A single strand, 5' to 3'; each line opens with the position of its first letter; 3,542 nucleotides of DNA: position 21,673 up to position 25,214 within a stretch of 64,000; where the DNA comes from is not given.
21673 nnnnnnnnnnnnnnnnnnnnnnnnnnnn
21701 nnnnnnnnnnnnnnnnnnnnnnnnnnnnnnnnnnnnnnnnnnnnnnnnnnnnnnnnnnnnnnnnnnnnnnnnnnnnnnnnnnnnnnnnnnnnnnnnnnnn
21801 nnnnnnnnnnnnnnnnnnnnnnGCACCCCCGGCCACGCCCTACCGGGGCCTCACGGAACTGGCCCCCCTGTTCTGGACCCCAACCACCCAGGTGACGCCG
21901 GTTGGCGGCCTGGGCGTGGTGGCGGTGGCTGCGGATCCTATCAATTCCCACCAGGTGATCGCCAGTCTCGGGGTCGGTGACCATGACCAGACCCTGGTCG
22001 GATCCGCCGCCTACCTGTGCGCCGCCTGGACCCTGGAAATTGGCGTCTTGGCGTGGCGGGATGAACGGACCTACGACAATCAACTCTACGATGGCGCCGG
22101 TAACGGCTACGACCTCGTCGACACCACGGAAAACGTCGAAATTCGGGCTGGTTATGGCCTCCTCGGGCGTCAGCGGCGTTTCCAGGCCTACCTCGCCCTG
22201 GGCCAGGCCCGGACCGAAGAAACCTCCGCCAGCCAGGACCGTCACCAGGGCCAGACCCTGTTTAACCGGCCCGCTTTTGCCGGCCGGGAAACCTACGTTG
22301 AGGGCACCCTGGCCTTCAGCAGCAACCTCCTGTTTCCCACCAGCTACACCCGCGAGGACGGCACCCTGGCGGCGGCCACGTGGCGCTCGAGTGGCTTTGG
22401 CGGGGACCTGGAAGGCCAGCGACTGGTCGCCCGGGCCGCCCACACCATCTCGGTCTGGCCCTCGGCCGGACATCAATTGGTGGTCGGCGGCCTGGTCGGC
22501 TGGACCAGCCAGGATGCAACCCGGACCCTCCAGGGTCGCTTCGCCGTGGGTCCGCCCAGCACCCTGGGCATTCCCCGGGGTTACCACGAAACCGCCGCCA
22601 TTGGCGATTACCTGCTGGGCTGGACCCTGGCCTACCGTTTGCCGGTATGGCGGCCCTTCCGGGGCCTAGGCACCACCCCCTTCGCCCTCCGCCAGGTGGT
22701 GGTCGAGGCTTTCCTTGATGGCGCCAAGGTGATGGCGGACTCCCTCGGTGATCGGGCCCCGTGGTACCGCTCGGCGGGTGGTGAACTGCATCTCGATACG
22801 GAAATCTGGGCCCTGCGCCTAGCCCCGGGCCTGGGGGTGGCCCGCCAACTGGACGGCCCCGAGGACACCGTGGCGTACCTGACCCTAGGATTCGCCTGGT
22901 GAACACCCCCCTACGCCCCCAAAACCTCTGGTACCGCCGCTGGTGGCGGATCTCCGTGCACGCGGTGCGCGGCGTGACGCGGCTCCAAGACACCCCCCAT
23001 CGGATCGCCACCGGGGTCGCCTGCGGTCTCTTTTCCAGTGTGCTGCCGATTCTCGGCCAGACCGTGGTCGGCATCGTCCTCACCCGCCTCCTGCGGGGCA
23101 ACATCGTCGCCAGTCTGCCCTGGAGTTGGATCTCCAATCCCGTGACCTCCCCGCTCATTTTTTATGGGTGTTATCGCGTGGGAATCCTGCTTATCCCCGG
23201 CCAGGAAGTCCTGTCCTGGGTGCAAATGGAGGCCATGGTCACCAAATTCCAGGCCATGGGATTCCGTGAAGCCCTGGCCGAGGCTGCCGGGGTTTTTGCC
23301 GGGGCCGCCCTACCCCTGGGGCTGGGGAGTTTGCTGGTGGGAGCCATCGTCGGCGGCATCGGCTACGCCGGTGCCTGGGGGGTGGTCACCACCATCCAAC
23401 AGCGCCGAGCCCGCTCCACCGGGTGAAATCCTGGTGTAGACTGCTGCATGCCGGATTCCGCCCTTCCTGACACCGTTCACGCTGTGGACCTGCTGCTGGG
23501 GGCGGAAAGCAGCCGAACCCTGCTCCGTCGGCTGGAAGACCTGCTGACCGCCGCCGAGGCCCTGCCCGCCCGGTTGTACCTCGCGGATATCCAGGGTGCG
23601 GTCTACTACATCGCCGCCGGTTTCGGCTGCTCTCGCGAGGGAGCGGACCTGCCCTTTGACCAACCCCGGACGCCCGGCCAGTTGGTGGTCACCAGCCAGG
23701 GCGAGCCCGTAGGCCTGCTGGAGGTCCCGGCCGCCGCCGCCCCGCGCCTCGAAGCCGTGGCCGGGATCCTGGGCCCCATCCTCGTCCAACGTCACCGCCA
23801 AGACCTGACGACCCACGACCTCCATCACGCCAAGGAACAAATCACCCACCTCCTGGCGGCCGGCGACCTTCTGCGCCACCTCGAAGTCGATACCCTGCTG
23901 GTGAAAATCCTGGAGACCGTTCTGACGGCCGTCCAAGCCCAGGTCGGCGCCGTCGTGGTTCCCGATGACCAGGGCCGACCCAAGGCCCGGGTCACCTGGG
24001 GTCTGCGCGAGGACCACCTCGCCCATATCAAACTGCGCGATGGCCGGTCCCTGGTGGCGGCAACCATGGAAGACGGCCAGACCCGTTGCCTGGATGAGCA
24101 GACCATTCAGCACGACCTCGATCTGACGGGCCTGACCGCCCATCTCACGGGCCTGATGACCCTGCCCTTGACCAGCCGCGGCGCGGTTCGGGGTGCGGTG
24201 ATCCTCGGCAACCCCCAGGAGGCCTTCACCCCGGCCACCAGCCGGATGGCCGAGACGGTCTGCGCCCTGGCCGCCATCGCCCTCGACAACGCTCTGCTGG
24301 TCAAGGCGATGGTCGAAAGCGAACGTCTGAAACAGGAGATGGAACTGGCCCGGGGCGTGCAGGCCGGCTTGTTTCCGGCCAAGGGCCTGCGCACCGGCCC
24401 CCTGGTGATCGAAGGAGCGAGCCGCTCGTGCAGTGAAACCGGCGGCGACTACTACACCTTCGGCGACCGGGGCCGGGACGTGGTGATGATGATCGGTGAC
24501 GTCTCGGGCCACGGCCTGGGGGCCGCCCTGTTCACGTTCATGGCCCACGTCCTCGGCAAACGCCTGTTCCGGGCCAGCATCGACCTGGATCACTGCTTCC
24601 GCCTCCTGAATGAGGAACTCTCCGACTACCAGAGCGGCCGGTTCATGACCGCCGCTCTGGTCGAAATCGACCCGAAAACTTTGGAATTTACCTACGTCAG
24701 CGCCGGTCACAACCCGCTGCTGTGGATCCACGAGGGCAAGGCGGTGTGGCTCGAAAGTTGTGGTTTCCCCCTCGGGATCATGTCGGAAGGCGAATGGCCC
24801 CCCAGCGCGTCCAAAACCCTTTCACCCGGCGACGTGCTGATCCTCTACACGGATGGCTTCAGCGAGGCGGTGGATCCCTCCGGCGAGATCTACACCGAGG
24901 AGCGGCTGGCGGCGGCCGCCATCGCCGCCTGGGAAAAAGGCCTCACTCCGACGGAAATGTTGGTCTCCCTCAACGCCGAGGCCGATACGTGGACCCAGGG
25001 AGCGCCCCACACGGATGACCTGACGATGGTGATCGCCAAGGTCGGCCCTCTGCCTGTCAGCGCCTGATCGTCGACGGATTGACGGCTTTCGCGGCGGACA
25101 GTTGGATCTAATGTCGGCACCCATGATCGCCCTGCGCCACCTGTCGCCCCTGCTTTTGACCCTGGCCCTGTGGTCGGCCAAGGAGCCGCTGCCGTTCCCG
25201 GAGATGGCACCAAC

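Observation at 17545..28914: Candidate phospho-regulated envelope module: FHA, TIGR03545/6-like proteins, OM protease flanked by two DUF2062 genes, GAF-PP2C, long S41 protease, Ser/Thr kinase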

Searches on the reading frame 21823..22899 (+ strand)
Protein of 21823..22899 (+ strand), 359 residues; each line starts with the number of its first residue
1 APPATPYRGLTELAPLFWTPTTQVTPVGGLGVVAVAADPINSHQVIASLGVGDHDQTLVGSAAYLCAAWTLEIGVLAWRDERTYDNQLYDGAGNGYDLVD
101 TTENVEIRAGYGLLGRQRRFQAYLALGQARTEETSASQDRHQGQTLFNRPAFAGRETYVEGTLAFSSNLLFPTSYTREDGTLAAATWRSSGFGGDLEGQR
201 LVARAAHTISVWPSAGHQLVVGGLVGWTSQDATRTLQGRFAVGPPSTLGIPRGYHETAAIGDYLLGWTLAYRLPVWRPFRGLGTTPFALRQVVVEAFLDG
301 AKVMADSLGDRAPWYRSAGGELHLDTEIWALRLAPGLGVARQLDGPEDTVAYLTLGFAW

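Call 92: search_protein_representatives(alignment_id=A6)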
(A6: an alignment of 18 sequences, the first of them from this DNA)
Query: 18 sequences, 357 profile positions. Proteins with E-value up to 0.001 (for the whole library): 433; up to 1e-10: 105; up to 1e-30: 45. The best 150 are listed.
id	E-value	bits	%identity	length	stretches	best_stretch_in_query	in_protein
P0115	1.2e-142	491.6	-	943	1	2-357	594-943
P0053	1.7e-136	471.4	-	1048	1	4-357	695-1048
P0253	2.6e-135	467.5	-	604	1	2-357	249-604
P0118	4.2e-134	463.5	-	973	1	2-357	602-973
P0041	1.8e-133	461.4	-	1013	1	4-357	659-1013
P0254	6.2e-133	459.7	-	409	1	3-357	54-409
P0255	6.3e-132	456.4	-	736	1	4-356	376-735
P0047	2.5e-130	451.1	-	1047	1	3-357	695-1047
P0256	3.9e-127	440.6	-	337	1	22-357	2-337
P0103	4.4e-127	440.4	-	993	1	3-357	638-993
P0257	1.1e-126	439.1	-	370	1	2-356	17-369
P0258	3.1e-124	431.1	-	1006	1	4-355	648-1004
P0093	2.9e-121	421.3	-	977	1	3-357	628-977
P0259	3.8e-121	420.9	-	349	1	14-357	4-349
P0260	4.5e-118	410.8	-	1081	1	3-357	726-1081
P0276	4.8e-41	157.4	-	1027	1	3-337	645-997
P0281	4.2e-37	144.5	-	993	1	4-344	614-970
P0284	2.3e-34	135.5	-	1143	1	13-351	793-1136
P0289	1.8e-30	122.6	-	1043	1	3-353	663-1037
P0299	3.2e-22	95.5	-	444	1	3-356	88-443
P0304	2.9e-21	92.3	-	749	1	5-353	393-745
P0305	3.7e-21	92.0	-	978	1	4-343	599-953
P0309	8.4e-19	84.2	-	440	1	3-353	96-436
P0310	1.1e-18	83.8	-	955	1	5-343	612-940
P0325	2.9e-14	69.3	-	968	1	4-356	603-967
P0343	2.6e-11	59.6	-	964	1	4-356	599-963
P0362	5.8e-10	55.2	-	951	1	3-353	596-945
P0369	1.1e-09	54.2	-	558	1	3-354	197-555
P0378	3.7e-09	52.5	-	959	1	4-354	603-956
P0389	1.1e-08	51.0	-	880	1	5-338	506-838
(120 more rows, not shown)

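Call 93: search_protein_families(library=pfam, max_evalue=0.01, proteins=[P0276, P0284, P0289, P0299, P0304, P0309, P0325, P0343, P0369, P0389])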
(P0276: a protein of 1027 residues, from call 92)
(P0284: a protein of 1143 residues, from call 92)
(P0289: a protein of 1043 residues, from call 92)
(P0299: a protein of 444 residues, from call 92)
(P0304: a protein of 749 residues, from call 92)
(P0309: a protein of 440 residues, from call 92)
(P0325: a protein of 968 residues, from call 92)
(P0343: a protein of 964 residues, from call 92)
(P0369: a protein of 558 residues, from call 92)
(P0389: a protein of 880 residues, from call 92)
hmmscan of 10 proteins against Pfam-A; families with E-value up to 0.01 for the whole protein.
P0276 (1027 aa): 3 families
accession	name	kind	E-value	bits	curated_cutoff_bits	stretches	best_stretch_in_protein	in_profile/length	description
PF07676.18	PD40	-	4.7e-10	39.6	20.9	1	528-562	2-37/38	WD40-like Beta Propeller Repeat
PF01103.29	Omp85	-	6.6e-06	26.3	24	1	724-968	41-267/325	Omp85 superfamily domain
PF10647.15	Gmad1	-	0.0068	16.7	20.5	0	429-595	22-128/251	Lipoprotein LpqB beta-propeller domain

P0284 (1143 aa): 1 family
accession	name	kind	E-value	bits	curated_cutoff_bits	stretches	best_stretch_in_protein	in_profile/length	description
PF07676.18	PD40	-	7.1e-05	23.1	20.9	1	409-445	2-38/38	WD40-like Beta Propeller Repeat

P0289 (1043 aa): 1 family
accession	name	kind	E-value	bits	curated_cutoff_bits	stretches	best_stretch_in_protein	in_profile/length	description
PF07676.18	PD40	-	7.8e-12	45.3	20.9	1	524-557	4-38/38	WD40-like Beta Propeller Repeat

P0299 (444 aa): 1 family
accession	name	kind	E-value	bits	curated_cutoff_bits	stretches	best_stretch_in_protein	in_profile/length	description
PF07676.18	PD40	-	1.8e-06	28.2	20.9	1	15-48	2-36/38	WD40-like Beta Propeller Repeat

P0304 (749 aa): 6 families
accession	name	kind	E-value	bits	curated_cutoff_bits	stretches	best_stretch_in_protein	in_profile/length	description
PF07676.18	PD40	-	5.9e-20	71.1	20.9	2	77-99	6-28/38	WD40-like Beta Propeller Repeat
PF25174.1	Beta-prop_THOC3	-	3.1e-07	30.1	305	1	83-189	92-188/272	THOC3 beta-propeller domain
PF10647.15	Gmad1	-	1.9e-06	28.3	20.5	1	63-296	5-229/251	Lipoprotein LpqB beta-propeller domain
PF00930.27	DPPIV_N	-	1.9e-06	27.3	22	0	221-243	42-64/354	Dipeptidyl peptidase IV (DPP IV) N-terminal region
PF02897.21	Peptidase_S9_N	-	0.0027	17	24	0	75-157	117-207/414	Prolyl oligopeptidase, N-terminal beta-propeller domain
PF08450.18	SGL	-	0.0039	17.3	26.3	0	156-324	14-190/246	SMP-30/Gluconolactonase/LRE-like region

P0309 (440 aa): 2 families
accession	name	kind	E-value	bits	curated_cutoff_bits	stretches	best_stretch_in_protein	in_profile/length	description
PF07676.18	PD40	-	4.2e-07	30.2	20.9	1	24-52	2-30/38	WD40-like Beta Propeller Repeat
PF01103.29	Omp85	-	0.0051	16.8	24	0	273-405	149-292/325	Omp85 superfamily domain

P0325 (968 aa): 4 families
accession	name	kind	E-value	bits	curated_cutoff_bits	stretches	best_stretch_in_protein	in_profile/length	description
PF07676.18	PD40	-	3.3e-22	78.3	20.9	2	401-430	5-36/38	WD40-like Beta Propeller Repeat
PF00930.27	DPPIV_N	-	1.6e-11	44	22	1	364-458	1-93/354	Dipeptidyl peptidase IV (DPP IV) N-terminal region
PF25174.1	Beta-prop_THOC3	-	7.9e-08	32.1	305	1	444-516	82-151/272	THOC3 beta-propeller domain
PF02897.21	Peptidase_S9_N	-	0.0097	15.1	24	0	318-376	130-190/414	Prolyl oligopeptidase, N-terminal beta-propeller domain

P0343 (964 aa): 0 families

P0369 (558 aa): 1 family
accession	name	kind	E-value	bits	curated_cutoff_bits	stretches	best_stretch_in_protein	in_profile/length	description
PF07676.18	PD40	-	8.9e-07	29.2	20.9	0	86-118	2-35/38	WD40-like Beta Propeller Repeat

P0389 (880 aa): 0 families

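Call 95: list_cluster_members(proteins=[P0276, P0281, P0284, P0289, P0305, P0310, P0325, P0343, P0362, P0378])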
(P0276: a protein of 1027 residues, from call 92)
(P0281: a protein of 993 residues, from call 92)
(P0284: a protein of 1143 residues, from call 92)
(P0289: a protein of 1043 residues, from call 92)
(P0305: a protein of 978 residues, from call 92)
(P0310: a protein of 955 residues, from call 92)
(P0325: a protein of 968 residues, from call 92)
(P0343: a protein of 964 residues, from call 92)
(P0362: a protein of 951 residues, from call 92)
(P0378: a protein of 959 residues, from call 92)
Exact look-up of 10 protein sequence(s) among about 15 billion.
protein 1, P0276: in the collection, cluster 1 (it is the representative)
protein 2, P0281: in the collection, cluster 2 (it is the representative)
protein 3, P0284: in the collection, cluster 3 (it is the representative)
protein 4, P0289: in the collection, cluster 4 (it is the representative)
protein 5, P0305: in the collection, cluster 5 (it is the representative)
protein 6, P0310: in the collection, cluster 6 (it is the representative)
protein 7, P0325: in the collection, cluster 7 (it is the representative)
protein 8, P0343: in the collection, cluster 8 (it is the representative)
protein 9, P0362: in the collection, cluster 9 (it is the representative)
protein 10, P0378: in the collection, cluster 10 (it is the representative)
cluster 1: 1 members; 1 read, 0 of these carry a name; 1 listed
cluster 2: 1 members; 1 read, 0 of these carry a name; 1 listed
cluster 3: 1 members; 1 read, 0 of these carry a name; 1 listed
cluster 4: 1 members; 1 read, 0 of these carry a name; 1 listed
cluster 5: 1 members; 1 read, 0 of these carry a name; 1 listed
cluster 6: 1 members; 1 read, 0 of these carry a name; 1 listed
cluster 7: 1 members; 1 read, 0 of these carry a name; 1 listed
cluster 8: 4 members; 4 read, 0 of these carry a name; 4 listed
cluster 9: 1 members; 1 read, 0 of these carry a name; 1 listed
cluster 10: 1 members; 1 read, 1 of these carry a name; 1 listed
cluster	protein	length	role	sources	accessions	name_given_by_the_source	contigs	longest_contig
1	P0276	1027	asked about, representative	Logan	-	-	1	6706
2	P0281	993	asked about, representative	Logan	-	-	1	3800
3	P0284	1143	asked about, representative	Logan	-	-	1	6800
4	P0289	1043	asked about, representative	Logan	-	-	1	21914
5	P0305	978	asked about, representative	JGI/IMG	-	-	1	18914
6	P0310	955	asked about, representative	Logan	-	-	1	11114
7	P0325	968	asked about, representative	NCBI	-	-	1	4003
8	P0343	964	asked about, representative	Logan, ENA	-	-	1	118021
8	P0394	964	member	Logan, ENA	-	-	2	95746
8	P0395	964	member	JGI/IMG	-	-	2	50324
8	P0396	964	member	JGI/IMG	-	-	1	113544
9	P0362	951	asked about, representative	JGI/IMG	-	-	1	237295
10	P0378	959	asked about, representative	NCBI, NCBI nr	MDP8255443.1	MAG: hypothetical protein P9M14_06820 [Candidatus Alcyoniella australis] | hypothetical protein [Candidatus Alcyoniella australis]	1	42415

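Call 97: find_encoding_contigs(protein=P0362, flank=8000, max_places=1)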
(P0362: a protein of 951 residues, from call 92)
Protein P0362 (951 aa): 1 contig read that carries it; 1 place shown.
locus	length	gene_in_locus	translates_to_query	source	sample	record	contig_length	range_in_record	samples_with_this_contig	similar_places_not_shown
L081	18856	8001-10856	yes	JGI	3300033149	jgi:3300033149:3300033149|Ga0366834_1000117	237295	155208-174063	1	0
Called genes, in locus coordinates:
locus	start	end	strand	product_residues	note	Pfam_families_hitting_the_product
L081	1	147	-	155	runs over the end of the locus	-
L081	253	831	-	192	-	-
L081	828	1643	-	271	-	PF14281:PDDEXK_4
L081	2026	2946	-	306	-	PF02729:OTCace_N, PF00185:OTCace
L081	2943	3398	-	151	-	-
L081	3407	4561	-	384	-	-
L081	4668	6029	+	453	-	PF16656:Pur_ac_phosph_N (weak), PF00149:Metallophos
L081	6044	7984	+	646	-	PF02369:Big_1 (weak)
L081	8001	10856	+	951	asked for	PF25174:Beta-prop_THOC3 (faint), PF26550:Tricorn_2nd, PF26549:Tricorn_N, PF07676:PD40, PF01103:Omp85 (weak)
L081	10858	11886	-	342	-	PF01380:SIS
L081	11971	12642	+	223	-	PF00881:Nitroreductase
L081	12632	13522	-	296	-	PF00561:Abhydrolase_1, PF12146:Hydrolase_4, PF12697:Abhydrolase_6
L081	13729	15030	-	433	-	-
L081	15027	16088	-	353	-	PF10282:Lactonase (faint)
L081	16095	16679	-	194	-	-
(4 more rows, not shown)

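Call 98: find_encoding_contigs(protein=P0343, flank=8000, max_places=1)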
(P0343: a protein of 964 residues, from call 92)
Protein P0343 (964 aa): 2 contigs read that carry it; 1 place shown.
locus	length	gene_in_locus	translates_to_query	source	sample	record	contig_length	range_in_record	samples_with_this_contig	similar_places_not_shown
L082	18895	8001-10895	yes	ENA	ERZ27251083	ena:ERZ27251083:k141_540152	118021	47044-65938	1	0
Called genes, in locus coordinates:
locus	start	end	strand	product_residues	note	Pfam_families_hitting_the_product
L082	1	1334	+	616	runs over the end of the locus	PF14501:HATPase_c_5 (weak), PF02518:HATPase_c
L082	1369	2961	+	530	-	PF00072:Response_reg, PF00512:HisKA, PF02518:HATPase_c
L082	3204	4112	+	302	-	PF12974:Phosphonate-bd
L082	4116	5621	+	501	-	PF00672:HAMP, PF00512:HisKA, PF02518:HATPase_c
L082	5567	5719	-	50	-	-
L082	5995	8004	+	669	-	PF00580:UvrD-helicase, PF01443:Viral_helicase1 (faint), PF13245:AAA_19, PF13604:AAA_30 (faint), PF13361:UvrD_C, PF13538:UvrD_C_2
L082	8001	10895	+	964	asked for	PF26549:Tricorn_N (faint), PF26550:Tricorn_2nd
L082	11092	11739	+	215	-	PF11580:DUF3239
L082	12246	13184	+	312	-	PF00294:PfkB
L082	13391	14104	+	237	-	-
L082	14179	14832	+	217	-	PF09829:DUF2057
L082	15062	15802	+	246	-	PF07589:PEP_exosort_dom (weak)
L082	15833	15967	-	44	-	-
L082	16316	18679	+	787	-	PF00989:PAS, PF08448:PAS_4 (weak), PF13188:PAS_8, PF13426:PAS_9 (weak), PF00512:HisKA, PF02518:HATPase_c, PF00072:Response_reg, PF00072:Response_reg, +1 more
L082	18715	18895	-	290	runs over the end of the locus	PF02629:CoA_binding, PF13607:Succ_CoA_lig, PF00549:Ligase_CoA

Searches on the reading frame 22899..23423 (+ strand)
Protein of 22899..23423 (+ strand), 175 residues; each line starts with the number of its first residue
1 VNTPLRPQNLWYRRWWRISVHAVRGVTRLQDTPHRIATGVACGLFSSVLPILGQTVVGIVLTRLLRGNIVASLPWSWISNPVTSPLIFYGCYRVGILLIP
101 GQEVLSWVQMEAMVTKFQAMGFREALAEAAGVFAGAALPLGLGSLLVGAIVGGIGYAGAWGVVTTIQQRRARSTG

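Call 4: search_protein_families(library=pfam, max_evalue=0.01, proteins=[window:22899-23423:+])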
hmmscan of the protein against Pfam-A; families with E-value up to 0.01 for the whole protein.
window:22899-23423:+ (175 aa): 1 family
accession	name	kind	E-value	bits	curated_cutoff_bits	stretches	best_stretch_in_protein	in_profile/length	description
PF09835.14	DUF2062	-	5.1e-29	101.6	27.4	1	21-171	6-146/147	Uncharacterized protein conserved in bacteria (DUF2062)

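Call 5: search_protein_families(library=ncbifam, max_evalue=0.01, proteins=[window:22899-23423:+])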
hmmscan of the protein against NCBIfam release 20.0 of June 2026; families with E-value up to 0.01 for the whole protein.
window:22899-23423:+ (175 aa): 1 family
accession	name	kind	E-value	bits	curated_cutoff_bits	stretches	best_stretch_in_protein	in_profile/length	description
NF047382.1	T4SS_eff_BspA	equivalog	4.1e-16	59.3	300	1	9-171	18-173/179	type IV secretion system effector BspA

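Call 7: search_protein_families(library=ncbifam, max_evalue=10, proteins=[window:22899-23423:+])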
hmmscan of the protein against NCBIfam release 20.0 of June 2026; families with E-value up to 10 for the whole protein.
window:22899-23423:+ (175 aa): 3 families
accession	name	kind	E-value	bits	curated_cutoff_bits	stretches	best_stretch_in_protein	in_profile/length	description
NF047382.1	T4SS_eff_BspA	equivalog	4.1e-16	59.3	300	1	9-171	18-173/179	type IV secretion system effector BspA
TIGR01300.1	CPA3_mnhG_phaG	equivalog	0.01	16.2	63.1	1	22-97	13-88/97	monovalent cation/H(+) antiporter subunit G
NF007342.0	PRK09834.1-4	equivalog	0.082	11.9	251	1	109-157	182-228/263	DNA-binding transcriptional regulator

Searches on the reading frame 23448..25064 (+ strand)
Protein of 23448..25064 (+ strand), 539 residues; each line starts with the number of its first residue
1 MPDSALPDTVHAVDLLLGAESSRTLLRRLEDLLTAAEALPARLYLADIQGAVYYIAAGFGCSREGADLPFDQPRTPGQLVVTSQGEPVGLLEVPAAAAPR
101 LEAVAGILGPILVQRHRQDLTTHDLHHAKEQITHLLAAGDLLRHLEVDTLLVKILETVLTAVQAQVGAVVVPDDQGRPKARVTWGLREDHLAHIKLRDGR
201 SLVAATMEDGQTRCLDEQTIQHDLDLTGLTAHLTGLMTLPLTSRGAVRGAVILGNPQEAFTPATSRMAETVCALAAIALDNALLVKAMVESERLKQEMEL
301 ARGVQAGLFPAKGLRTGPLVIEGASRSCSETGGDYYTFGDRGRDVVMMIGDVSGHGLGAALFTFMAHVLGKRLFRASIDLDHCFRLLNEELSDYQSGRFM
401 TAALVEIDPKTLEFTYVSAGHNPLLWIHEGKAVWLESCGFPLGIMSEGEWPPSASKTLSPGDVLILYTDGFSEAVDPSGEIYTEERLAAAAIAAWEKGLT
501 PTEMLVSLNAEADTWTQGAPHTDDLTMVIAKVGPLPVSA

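Call 4: search_protein_families(library=pfam, max_evalue=0.01, proteins=[window:23448-25064:+])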
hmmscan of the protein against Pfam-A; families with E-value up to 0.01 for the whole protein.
window:23448-25064:+ (539 aa): 4 families
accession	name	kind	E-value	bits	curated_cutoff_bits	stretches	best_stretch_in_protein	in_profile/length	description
PF07228.17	SpoIIE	-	4.3e-43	147.9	25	1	343-532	3-191/192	Stage II sporulation protein E (SpoIIE)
PF13185.12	GAF_2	-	1.4e-11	45.2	28.6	1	145-280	2-136/136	GAF domain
PF01590.32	GAF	-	2.3e-08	35.1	22.4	1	147-279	2-133/133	GAF domain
PF13492.12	GAF_3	-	2.6e-06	28.3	27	1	147-281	2-129/129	GAF domain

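Call 5: search_protein_families(library=ncbifam, max_evalue=0.01, proteins=[window:23448-25064:+])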
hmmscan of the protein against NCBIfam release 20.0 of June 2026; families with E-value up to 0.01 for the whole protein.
window:23448-25064:+ (539 aa): 5 families
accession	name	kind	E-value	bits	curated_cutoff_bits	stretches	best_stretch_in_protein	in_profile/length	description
TIGR02865.1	spore_II_E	equivalog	2.6e-08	32.4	490.8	1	324-532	559-763/764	stage II sporulation protein E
NF045505.1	RR_RssB_Pseudo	equivalog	1.4e-06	27.6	700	1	334-473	195-340/394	two-component system response regulator RssB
NF038263.1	prot_phos_SiaA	equivalog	0.00022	19.9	700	1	331-527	449-652/658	biofilm regulation protein phosphatase SiaA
NF041606.1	dguan_cyc_DgcA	equivalog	0.0004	19.4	370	1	180-286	66-176/340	diguanylate cyclase DgcA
TIGR01817.1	nifA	equivalog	0.002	17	528.85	1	141-281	14-158/534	nif-specific transcriptional activator NifA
